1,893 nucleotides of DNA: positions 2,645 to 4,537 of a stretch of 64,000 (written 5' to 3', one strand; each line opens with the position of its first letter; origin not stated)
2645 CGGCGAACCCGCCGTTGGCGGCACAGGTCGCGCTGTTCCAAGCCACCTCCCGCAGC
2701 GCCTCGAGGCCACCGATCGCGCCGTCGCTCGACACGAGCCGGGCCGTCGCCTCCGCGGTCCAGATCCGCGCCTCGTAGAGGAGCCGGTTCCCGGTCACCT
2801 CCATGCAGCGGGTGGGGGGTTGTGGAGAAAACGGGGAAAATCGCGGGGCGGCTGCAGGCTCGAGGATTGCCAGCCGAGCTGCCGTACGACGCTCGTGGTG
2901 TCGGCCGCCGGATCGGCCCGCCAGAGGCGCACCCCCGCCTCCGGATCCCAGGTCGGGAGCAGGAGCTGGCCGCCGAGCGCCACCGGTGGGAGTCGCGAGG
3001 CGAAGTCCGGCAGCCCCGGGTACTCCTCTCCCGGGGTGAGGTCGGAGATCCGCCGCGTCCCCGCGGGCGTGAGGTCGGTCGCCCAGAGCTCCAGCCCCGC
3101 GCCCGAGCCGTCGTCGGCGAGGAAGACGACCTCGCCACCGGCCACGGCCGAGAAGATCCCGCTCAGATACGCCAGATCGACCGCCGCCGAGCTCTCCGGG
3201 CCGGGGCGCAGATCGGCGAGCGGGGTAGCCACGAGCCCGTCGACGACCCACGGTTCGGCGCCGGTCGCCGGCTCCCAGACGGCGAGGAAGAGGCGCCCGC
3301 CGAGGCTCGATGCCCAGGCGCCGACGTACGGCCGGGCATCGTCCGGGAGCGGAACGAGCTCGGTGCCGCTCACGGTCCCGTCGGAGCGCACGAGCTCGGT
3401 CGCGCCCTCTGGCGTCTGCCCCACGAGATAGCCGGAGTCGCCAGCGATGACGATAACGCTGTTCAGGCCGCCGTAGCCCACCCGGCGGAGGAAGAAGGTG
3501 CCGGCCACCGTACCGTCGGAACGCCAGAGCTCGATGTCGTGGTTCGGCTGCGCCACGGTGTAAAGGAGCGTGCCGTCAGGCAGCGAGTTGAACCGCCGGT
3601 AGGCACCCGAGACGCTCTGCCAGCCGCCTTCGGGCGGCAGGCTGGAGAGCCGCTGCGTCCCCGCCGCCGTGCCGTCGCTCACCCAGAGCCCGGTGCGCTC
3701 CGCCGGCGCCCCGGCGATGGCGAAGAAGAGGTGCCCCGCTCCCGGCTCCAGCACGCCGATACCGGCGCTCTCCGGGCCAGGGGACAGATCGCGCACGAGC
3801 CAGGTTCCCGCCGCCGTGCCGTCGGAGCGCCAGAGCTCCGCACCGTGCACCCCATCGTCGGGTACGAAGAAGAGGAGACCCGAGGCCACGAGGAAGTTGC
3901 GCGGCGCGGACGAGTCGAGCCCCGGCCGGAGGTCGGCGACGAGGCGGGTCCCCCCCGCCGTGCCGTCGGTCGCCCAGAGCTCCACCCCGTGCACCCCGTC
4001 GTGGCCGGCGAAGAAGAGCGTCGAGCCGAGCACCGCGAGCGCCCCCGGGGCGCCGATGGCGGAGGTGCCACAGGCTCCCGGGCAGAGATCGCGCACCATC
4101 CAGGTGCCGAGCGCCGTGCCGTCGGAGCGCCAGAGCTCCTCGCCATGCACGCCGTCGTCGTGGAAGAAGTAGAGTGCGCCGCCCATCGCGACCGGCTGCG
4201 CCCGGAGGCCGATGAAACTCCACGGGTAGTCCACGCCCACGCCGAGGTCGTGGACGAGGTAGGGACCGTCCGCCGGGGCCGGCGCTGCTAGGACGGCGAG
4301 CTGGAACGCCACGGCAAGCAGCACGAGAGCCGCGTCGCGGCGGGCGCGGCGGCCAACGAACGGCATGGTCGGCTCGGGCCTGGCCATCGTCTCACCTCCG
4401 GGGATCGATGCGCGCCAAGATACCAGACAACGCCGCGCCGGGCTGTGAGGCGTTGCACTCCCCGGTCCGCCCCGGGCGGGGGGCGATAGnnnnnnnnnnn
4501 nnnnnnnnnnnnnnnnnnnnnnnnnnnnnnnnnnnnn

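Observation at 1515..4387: Two adjacent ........-repeat ORFs look like one ~960-aa gene split by a frameshift at a G6/C6 homopolymer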

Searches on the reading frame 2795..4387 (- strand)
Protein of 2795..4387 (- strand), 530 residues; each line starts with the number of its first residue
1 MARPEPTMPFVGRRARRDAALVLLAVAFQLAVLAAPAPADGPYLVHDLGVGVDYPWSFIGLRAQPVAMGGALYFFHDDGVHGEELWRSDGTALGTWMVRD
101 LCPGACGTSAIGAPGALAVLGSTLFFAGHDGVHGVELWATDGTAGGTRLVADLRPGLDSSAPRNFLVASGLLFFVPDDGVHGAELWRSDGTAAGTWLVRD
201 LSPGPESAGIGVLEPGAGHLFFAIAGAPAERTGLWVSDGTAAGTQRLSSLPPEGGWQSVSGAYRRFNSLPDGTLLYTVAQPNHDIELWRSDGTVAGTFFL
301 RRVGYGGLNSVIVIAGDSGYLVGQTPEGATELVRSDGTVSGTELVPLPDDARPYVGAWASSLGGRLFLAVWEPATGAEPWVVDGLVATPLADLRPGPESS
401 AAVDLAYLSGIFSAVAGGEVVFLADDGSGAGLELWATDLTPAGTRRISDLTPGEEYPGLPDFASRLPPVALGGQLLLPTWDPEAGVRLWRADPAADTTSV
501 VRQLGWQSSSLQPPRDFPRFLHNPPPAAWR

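Call 5: search_protein_families(library=ncbifam, proteins=[window:2795-4387:-], max_evalue=0.01)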
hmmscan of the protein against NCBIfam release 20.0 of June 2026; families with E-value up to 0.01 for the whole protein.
window:2795-4387:- (530 aa): 1 family
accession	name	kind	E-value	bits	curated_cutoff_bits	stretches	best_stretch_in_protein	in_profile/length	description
TIGR04534.2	ELWxxDGT_rpt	domain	1.4e-92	303.6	65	7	123-167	2-46/47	ELWxxDGT repeat protein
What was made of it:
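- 2795..4387 (-): ORF1: the N-terminal part of the ancestral gene (530 aa). It holds the signal peptide, nine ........-type repeats and a 13-aa out-of-frame tail. TIGR04534 at 303.6 bits (call 5).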

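Call 6: search_protein_families(library=pfam, proteins=[window:2795-4387:-], max_evalue=0.01)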
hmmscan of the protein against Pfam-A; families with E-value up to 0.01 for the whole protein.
window:2795-4387:- (530 aa): 0 families

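Call 8: find_encoding_contigs(protein=window:2795-4387:-, flank=6000, max_places=10)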
Protein window:2795-4387:- (530 aa): 22 contigs read that carry it; 5 places shown.
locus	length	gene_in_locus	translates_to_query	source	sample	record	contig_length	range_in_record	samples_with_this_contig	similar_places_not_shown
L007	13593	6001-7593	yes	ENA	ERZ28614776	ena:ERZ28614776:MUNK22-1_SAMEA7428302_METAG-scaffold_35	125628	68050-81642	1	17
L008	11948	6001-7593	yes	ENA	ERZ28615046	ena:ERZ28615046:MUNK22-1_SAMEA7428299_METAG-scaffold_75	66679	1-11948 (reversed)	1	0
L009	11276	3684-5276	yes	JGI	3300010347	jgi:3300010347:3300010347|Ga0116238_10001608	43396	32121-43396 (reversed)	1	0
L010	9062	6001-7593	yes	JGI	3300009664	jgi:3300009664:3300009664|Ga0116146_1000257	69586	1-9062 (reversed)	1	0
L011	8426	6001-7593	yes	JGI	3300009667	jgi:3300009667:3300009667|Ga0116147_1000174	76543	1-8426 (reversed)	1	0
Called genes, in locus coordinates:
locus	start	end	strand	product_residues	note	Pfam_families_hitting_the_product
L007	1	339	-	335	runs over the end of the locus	PF00248:Aldo_ket_red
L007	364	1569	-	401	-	PF01053:Cys_Met_Meta_PP, PF00155:Aminotran_1_2 (weak)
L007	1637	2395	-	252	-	-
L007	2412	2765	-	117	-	PF01253:SUI1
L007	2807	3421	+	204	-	PF00293:NUDIX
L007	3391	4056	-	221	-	PF03992:ABM (weak)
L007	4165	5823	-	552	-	PF00005:ABC_tran, PF02463:SMC_N (faint), PF13304:AAA_21 (faint), PF13555:AAA_29 (faint), PF12848:ABC_tran_Xtn, PF00005:ABC_tran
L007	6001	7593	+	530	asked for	-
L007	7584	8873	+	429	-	-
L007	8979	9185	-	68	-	PF00313:CSD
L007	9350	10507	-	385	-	-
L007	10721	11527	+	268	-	PF00106:adh_short, PF13561:adh_short_C2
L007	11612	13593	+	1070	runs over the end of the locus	PF25596:CPSase_L_D1, PF02786:CPSase_L_D2, PF02787:CPSase_L_D3, PF25596:CPSase_L_D1, PF02786:CPSase_L_D2, PF02222:ATP-grasp (weak), PF15632:ATPgrasp_Ter (weak), PF02142:MGS, +2 more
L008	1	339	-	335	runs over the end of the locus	PF00248:Aldo_ket_red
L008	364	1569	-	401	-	PF01053:Cys_Met_Meta_PP, PF00155:Aminotran_1_2 (weak)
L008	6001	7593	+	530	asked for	-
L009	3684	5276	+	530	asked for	-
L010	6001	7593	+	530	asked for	-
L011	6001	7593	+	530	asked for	-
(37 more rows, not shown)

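Call 18: list_cluster_members(proteins=[window:2795-4387:-, window:1515-2804:-, P0002, P0001])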
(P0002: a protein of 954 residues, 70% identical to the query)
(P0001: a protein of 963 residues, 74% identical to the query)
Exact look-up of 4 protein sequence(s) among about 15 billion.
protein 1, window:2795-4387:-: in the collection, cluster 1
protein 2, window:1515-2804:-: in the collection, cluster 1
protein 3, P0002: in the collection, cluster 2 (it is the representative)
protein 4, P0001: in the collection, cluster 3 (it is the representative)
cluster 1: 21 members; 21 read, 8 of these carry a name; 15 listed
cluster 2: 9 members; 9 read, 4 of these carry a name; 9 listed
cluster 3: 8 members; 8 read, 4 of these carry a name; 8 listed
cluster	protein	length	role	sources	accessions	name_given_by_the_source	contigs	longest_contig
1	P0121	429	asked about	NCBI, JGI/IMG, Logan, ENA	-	-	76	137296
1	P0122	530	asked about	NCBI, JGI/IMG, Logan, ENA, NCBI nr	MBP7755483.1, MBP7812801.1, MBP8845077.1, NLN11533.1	MAG: hypothetical protein GX178_07980 [Acidobacteria bacterium] | hypothetical protein [Thermoanaerobaculia bacterium]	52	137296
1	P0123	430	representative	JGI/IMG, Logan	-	-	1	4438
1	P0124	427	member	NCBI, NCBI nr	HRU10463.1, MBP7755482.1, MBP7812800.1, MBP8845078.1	MAG: hypothetical protein GX178_07975 [Acidobacteria bacterium] | hypothetical protein [Thermoanaerobaculia bacterium]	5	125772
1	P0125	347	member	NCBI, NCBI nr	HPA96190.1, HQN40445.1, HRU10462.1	MAG TPA: hypothetical protein PLQ31_13065, partial [Thermoanaerobaculia bacterium] | hypothetical protein [Thermoanaerobaculia bacterium]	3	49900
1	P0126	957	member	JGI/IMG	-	ELWxxDGT repeat protein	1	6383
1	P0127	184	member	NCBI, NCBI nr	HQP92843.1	MAG TPA: hypothetical protein PK570_02665 [Thermoanaerobaculia bacterium] | hypothetical protein [Thermoanaerobaculia bacterium]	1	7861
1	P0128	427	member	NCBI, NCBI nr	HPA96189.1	MAG TPA: hypothetical protein PLT41_08970 [Thermoanaerobaculia bacterium] | hypothetical protein [Thermoanaerobaculia bacterium]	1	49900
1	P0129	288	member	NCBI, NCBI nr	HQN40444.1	MAG TPA: hypothetical protein PLQ31_13060 [Thermoanaerobaculia bacterium] | hypothetical protein [Thermoanaerobaculia bacterium]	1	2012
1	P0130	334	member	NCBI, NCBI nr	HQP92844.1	MAG TPA: hypothetical protein PK570_02670, partial [Thermoanaerobaculia bacterium] | hypothetical protein [Thermoanaerobaculia bacterium]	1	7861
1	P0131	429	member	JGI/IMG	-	-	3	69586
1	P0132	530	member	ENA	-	-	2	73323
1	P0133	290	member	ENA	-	-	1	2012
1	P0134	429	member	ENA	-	-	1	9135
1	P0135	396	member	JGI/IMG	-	-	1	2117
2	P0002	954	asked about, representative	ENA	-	-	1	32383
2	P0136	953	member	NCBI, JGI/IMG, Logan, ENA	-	ELWxxDGT repeat protein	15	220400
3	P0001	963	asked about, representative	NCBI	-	-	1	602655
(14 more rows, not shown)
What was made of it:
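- On Frameshift pseudogene / split gene: P0126 (957 aa) sits in the same 90% cluster as both ORFs (call 18).
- Closest known: NCBIfam TIGR04534, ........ repeat protein. Different: NCBI MAG records annotate the halves as two 'hypothetical proteins' (MBP7755483.1 of 530 aa and MBP7755482.1 of 427 aa, call 18).
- The 90% cluster of ORF1 and ORF2 holds one unsplit member, P0126 (957 aa, call 18).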

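Call 20: find_encoding_contigs(protein=P0126, flank=8000, max_places=6)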
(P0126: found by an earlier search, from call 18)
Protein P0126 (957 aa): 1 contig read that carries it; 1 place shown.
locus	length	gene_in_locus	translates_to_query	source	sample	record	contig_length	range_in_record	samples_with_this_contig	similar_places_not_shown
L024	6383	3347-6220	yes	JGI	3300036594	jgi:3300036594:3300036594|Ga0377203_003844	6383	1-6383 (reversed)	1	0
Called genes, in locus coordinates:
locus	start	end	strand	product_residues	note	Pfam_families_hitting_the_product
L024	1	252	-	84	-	?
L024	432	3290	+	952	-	-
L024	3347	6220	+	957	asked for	-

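Call 23: find_encoding_contigs(protein=P0136, flank=7000, max_places=5)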
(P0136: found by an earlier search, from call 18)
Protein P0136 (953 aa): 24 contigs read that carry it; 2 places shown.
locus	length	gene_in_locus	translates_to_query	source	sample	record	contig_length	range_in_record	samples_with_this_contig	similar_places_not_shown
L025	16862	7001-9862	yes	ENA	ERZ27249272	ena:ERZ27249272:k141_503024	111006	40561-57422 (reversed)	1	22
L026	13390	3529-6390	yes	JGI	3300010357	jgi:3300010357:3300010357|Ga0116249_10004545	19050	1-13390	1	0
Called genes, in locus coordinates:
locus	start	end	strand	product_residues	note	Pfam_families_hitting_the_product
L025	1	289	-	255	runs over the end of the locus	PF00657:Lipase_GDSL, PF13472:Lipase_GDSL_2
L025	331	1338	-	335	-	PF00248:Aldo_ket_red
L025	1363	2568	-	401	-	PF01053:Cys_Met_Meta_PP, PF00155:Aminotran_1_2 (weak)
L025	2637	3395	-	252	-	-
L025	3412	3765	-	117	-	PF01253:SUI1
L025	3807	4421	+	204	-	PF00293:NUDIX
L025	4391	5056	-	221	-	PF03992:ABM (weak)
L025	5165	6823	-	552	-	PF00005:ABC_tran, PF02463:SMC_N (faint), PF13304:AAA_21 (faint), PF13555:AAA_29 (faint), PF12848:ABC_tran_Xtn, PF00005:ABC_tran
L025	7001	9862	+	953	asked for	-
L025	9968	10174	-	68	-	PF00313:CSD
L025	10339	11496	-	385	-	-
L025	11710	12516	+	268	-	PF00106:adh_short, PF13561:adh_short_C2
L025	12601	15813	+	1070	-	PF25596:CPSase_L_D1, PF02786:CPSase_L_D2, PF02787:CPSase_L_D3, PF25596:CPSase_L_D1, PF02786:CPSase_L_D2, PF02222:ATP-grasp (weak), PF15632:ATPgrasp_Ter (weak), PF02142:MGS, +2 more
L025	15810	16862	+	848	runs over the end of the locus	PF00989:PAS (weak), PF13188:PAS_8, PF08448:PAS_4 (weak), PF13426:PAS_9, PF01590:GAF, PF13185:GAF_2, PF00990:GGDEF, PF00563:EAL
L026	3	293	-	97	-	?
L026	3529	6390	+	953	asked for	-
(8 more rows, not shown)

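Call 24: find_encoding_contigs(protein=P0134, flank=7000, max_places=3)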
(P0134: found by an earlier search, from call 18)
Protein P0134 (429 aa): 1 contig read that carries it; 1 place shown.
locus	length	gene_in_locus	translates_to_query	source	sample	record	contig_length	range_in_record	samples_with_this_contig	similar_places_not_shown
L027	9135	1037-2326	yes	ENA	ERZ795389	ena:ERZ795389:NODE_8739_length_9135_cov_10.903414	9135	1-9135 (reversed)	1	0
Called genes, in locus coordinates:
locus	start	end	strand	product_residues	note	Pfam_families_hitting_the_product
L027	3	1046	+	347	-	?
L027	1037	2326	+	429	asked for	-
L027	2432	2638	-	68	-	PF00313:CSD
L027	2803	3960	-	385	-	-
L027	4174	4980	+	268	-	PF00106:adh_short, PF13561:adh_short_C2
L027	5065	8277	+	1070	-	PF25596:CPSase_L_D1, PF02786:CPSase_L_D2, PF02787:CPSase_L_D3, PF25596:CPSase_L_D1, PF02786:CPSase_L_D2, PF02222:ATP-grasp (weak), PF15632:ATPgrasp_Ter (weak), PF02142:MGS, +2 more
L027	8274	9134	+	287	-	?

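Call 55: predict_structure(alignment_id=A2)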
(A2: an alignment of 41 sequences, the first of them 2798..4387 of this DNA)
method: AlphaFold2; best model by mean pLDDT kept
length: 530 residues; sequences in the alignment: 41
mean_pLDDT: 82.3   pTM: 0.81
mean pLDDT of the five models: 82.3, 82.1, 81.1, 81.0, 80.9
residues with pLDDT >= 90: 292; 70-90: 117; 50-70: 57; < 50: 64
segments of 3 or more residues with pLDDT < 50: 1-11, 38-40, 42-44, 46-61, 255-263, 510-530
pLDDT, mean of each block of 10 residues (from residue 1): 43 69 88 60 46 43 82 84 88 92 65 74 94 93 97 92 91 95 97 97 93 91 91 96 96 55 73 94 92 97 76 95 91 97 97 88 97 96 98 95 66 92 90 93 89 60 73 86 78 92 65 39 41
secondary structure, 60 per line:
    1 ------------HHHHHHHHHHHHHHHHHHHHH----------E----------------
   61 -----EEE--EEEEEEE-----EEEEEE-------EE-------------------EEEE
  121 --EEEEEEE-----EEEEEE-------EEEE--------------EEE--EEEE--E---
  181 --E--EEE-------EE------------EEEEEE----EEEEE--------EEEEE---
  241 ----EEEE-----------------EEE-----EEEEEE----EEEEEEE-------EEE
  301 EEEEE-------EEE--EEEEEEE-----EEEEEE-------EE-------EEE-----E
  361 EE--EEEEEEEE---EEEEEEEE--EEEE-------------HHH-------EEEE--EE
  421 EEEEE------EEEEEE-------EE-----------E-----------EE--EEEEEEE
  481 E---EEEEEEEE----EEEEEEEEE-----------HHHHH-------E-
elements in order: H13-33 E66-68 E71-77 E83-88 E117-120 E123-129 E135-140 E148-151 E166-168 E171-174 E186-188 E210-215 E220-224 E233-237 E245-248 E266-268 E274-279 E284-290 E298-305 E313-315 E318-324 E330-335 E352-354 E360-362 E365-372 E376-383 E386-389 E413-416 E419-425 E432-437 E474-481 E485-492 E497-505 H517-521
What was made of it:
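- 2795..4387 (-): The AF2 model is all-beta with pLDDT 82.3 and pTM 0.81 (call 55).
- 4271..4387 (-): Predicted Sec signal peptide, residues 1-39: n-region RRARRD, h-region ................, cleavage site APA|DG. AF2 models residues 13-33 as a lone helix (call 55).
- ORF1 alone models as a confident unit (call 55).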

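Call 57: fold_search(model_id=the predicted structure, library=pdb)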
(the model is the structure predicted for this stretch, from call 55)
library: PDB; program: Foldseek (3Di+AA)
matches with E <= 10: 1218; with E <= 0.001: 386
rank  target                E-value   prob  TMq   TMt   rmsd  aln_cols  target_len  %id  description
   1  3azp_A                5.3e-09  1.00  0.33  0.28  13.4       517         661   16  Crystal structure of puromycin hydrolase S511A mutant (released 2011-07-27)
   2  3azo_A                6.5e-09  1.00  0.33  0.28  12.8       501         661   16  Crystal structure of puromycin hydrolase (released 2011-07-27)
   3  9i3v_B                2.1e-08  1.00  0.22  0.05  18.3       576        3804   11  Cryo-EM structure of the human LRP2 ectodomain (released 2026-02-04)
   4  4n7e_A                2.3e-08  1.00  0.47  0.39   8.0       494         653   12  Crystal structure of the Vps10p domain of human sortilin/NTS3 in complex with AF38469 (released 2014-01-22)
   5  8jxh_B                2.3e-08  1.00  0.21  0.11  18.6       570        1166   11  rat megalin RAP complex wingA (released 2024-06-19)
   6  3wsx                  3.8e-08  1.00  0.44  0.39   6.8       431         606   10  SorLA Vps10p domain in ligand-free form (released 2015-02-04)
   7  9i0n_A                3.8e-08  1.00  0.43  0.38   9.0       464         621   11  Cryo-EM structure of human sortilin ectodomain (released 2025-12-17)
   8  4msl_A                4.5e-08  1.00  0.45  0.38   8.5       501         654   11  Crystal structure of the Vps10p domain of human sortilin/NTS3 in complex with AF40431 (released 2014-02-12)
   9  6h16_A                4.5e-08  1.00  0.23  0.20  20.0       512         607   12  Structure of LRP6 P3E3P4E4 in complex with VHH L-P2-D07 (released 2019-01-30)
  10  9qaw_A                6.1e-08  1.00  0.25  0.05  16.1       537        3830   12  CryoEM structure of the human LRP2 receptor ectodomain in complex with LRPAP1 (released 2026-03-11)
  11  3f6k_A                6.4e-08  1.00  0.44  0.37   8.9       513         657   12  Crystal structure of the Vps10p domain of human sortilin/NTS3 in complex with neurotensin (released 2008-12-30)
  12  7c72_A                7.1e-08  1.00  0.35  0.29  12.4       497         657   14  Structure of a mycobacterium tuberculosis puromycin-hydrolyzing peptidase (released 2021-03-24)
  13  4po7_A                7.4e-08  1.00  0.47  0.39   7.6       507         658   11  Structure of the Sortilin:neurotensin complex at excess neurotensin concentration (released 2014-07-23)
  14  8jxi_A                7.4e-08  1.00  0.24  0.13  17.9       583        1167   11  rat megalin RAP complex wingB (released 2024-06-19)
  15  5nmr_A                7.8e-08  1.00  0.44  0.40   8.7       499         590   10  Monomeric mouse Sortilin extracellular domain (released 2017-12-06)
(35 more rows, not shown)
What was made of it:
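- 2795..4387 (-): Its best TM-scores are to the 10-bladed Vps10p propellers (call 57).
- It models at pLDDT 82.3 and pTM 0.81, with TMq 0.44-0.49 to the 10-bladed Vps10p propellers (calls 55, 57).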
